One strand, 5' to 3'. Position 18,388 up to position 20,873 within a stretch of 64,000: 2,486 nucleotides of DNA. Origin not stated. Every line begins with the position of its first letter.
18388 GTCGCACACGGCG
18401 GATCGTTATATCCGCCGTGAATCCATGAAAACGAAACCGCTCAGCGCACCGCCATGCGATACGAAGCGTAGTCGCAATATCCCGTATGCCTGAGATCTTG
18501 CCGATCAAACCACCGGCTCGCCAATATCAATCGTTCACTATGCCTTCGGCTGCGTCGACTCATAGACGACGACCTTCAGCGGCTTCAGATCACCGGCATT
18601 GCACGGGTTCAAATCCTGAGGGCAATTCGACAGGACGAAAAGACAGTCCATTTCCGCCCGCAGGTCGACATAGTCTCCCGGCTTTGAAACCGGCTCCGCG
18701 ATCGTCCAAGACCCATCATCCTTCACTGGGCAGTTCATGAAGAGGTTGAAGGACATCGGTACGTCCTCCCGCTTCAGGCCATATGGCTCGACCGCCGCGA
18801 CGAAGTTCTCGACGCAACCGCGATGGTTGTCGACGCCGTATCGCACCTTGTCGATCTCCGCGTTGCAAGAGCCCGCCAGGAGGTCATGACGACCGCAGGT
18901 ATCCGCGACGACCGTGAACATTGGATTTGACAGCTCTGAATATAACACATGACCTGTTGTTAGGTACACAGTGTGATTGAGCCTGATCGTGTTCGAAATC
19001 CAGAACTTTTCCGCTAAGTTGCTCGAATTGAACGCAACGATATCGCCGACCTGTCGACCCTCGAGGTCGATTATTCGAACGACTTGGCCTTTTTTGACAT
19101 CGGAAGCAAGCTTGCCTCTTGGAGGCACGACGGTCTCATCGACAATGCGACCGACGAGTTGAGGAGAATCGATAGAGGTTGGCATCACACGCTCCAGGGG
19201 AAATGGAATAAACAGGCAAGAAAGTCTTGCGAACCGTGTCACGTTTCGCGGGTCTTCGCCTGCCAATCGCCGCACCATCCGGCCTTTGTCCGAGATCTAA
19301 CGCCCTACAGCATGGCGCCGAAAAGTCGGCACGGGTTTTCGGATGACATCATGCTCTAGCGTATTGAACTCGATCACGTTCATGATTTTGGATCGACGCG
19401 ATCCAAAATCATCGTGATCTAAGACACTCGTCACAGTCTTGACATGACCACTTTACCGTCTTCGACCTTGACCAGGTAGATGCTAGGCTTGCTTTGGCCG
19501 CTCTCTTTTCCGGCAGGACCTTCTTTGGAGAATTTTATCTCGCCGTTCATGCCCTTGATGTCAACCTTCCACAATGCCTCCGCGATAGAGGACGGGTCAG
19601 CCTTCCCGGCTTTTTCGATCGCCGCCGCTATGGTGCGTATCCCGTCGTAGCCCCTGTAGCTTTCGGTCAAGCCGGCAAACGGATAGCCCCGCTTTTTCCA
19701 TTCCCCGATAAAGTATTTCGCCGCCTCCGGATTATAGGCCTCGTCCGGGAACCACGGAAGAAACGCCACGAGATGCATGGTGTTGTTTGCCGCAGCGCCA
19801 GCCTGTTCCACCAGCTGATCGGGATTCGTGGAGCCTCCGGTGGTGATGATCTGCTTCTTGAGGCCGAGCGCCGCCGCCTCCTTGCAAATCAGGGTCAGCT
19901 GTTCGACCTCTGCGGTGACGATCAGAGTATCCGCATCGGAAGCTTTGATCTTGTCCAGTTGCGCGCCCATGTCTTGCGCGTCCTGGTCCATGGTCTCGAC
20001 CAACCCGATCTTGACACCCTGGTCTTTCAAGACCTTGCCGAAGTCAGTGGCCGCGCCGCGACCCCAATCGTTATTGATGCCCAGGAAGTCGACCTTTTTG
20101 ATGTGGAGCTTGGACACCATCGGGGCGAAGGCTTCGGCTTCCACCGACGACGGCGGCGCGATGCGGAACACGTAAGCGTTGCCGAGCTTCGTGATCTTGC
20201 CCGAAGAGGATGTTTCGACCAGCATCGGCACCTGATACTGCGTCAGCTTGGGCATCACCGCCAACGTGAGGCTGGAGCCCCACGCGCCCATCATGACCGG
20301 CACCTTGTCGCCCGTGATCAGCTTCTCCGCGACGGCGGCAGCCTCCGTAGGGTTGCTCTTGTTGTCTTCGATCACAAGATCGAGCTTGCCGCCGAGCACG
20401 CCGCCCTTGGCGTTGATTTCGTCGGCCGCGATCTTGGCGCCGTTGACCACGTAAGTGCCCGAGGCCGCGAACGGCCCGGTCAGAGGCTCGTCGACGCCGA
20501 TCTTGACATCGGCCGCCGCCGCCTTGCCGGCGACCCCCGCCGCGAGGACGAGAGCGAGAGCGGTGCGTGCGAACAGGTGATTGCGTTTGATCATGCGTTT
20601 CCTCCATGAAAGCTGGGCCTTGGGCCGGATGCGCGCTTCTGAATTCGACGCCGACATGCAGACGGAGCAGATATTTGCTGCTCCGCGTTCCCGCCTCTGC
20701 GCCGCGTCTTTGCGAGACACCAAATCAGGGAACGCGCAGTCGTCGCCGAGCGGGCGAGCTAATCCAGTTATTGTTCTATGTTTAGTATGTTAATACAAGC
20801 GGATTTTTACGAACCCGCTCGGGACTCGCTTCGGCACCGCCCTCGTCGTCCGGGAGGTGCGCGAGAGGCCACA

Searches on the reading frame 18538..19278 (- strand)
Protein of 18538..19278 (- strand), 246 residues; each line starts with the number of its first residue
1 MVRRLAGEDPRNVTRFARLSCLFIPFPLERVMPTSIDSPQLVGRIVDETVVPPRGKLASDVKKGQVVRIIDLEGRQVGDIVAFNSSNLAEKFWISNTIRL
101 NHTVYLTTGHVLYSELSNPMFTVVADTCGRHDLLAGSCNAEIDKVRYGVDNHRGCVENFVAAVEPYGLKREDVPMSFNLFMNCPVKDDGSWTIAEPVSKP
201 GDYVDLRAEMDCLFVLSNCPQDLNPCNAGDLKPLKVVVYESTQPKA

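Call 4: search_protein_families(library=pfam, proteins=[window:18538-19278:-], max_evalue=0.001)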
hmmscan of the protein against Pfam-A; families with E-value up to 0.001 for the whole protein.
window:18538-19278:- (246 aa): 1 family
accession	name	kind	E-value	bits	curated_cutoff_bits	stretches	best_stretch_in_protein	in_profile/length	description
PF09347.15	DUF1989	-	3.9e-64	215.8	27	1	50-213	2-168/168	Domain of unknown function (DUF1989)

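Call 6: search_protein_families(library=ncbifam, proteins=[window:18538-19278:-], max_evalue=0.00001)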
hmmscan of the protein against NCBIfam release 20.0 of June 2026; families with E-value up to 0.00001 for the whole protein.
window:18538-19278:- (246 aa): 3 families
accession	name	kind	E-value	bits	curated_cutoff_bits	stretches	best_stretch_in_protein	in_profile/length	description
TIGR03424.1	urea_degr_1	equivalog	1.7e-61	207.3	284.7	1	45-238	2-197/198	urea amidolyase associated protein UAAP2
TIGR03425.1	urea_degr_2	hypoth_equivalog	7.4e-43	146.4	205.95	1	48-244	4-208/233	urea amidolyase associated protein UAAP1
NF053776.1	TmaoDeMthMsil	equivalog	3.4e-37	128.4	1100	1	33-243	151-366/763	trimethylamine N-oxide demethylase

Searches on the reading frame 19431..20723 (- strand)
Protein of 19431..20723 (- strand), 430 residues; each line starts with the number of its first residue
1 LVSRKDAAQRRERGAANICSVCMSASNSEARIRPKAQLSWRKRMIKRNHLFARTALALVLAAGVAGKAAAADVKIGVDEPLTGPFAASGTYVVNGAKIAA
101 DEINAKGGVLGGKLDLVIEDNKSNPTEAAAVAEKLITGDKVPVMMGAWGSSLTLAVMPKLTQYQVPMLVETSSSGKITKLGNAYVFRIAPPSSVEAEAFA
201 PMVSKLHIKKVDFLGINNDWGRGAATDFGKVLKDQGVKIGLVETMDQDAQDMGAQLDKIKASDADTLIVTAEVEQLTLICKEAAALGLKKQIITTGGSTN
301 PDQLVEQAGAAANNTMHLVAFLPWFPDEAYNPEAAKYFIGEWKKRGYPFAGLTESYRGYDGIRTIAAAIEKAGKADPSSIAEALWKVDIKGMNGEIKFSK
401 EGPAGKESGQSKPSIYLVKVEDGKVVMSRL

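Call 4: search_protein_families(library=pfam, proteins=[window:19431-20723:-], max_evalue=0.001)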
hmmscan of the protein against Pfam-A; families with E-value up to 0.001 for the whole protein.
window:19431-20723:- (430 aa): 3 families
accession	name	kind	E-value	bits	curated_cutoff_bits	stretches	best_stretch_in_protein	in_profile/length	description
PF13458.12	Peripla_BP_6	-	7.5e-66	223.6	31.7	1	73-423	2-342/343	Periplasmic binding protein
PF01094.35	ANF_receptor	-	9.5e-31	107.5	25.4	1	96-402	6-338/353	Receptor family ligand binding region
PF13433.12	Peripla_BP_5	-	2.7e-26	92.9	27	1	73-400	1-322/363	Periplasmic binding protein domain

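Call 6: search_protein_families(library=ncbifam, proteins=[window:19431-20723:-], max_evalue=0.00001)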
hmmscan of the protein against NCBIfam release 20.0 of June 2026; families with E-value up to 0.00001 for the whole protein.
window:19431-20723:- (430 aa): 3 families
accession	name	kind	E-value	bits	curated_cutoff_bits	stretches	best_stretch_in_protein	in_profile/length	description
NF011933.0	PRK15404.1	subfamily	4.3e-36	124.8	477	1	53-402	7-348/370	high-affinity branched-chain amino acid ABC transporter substrate-binding protein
TIGR03407.1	urea_ABC_UrtA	exception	3.1e-22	79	492.75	1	73-400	1-325/361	urea ABC transporter substrate-binding protein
TIGR03669.1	urea_ABC_arch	equivalog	3.5e-17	62.5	494.8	1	73-398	1-320/375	urea ABC transporter substrate-binding protein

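Call 36: search_solved_structures(query=window:19431-20723:-, max_evalue=1e-8)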
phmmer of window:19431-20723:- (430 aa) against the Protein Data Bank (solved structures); distinct sequences matched with E-value up to 1e-8: 37.
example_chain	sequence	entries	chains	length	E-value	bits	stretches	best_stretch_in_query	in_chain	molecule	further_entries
3td9_A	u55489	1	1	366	1.3e-28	103.6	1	73-406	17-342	Branched chain amino acid ABC transporter, periplasmic amino acid-binding protein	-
4gnr_A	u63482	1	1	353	2e-27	99.7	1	71-401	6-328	ABC transporter substrate-binding protein-branched chain amino acid transport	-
3ip5_A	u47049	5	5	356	1.2e-23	87.2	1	72-403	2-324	ABC transporter, substrate binding protein (Amino acid)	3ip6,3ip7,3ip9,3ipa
3ipc_A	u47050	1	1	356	6.1e-23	84.9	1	72-403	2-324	ABC transporter, substrate binding protein (Amino acid)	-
4n0q_A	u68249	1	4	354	2.5e-22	82.9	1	71-426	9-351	Leu/Ile/Val-binding protein homolog 3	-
8wch_A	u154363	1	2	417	3.3e-20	75.9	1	66-425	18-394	Probable Leu/Ile/Val-binding protein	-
4q6w_A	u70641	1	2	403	3.8e-19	72.4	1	53-417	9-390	Putative leu/ile/val-binding protein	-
4mpt_A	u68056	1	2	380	6.3e-17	65.1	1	69-417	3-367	Putative leu/ile/val-binding protein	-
1usg_A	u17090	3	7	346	9e-17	64.6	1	72-387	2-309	LEUCINE-SPECIFIC BINDING PROTEIN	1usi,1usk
8tg1_A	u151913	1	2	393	9.7e-17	64.5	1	71-399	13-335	Extracellular ligand-binding receptor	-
3i45_A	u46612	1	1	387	1e-16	64.4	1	93-398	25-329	Twin-arginine translocation pathway signal protein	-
2lbp_A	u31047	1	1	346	1.7e-16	63.7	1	72-387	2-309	LEUCINE-BINDING PROTEIN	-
4ey3_A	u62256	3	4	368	4e-16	62.5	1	72-398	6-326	Twin-arginine translocation pathway signal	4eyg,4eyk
4f06_A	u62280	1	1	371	2.3e-15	59.9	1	71-420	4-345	Extracellular ligand-binding receptor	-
4mlc_A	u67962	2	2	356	2.6e-15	59.8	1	82-399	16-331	Extracellular ligand-binding receptor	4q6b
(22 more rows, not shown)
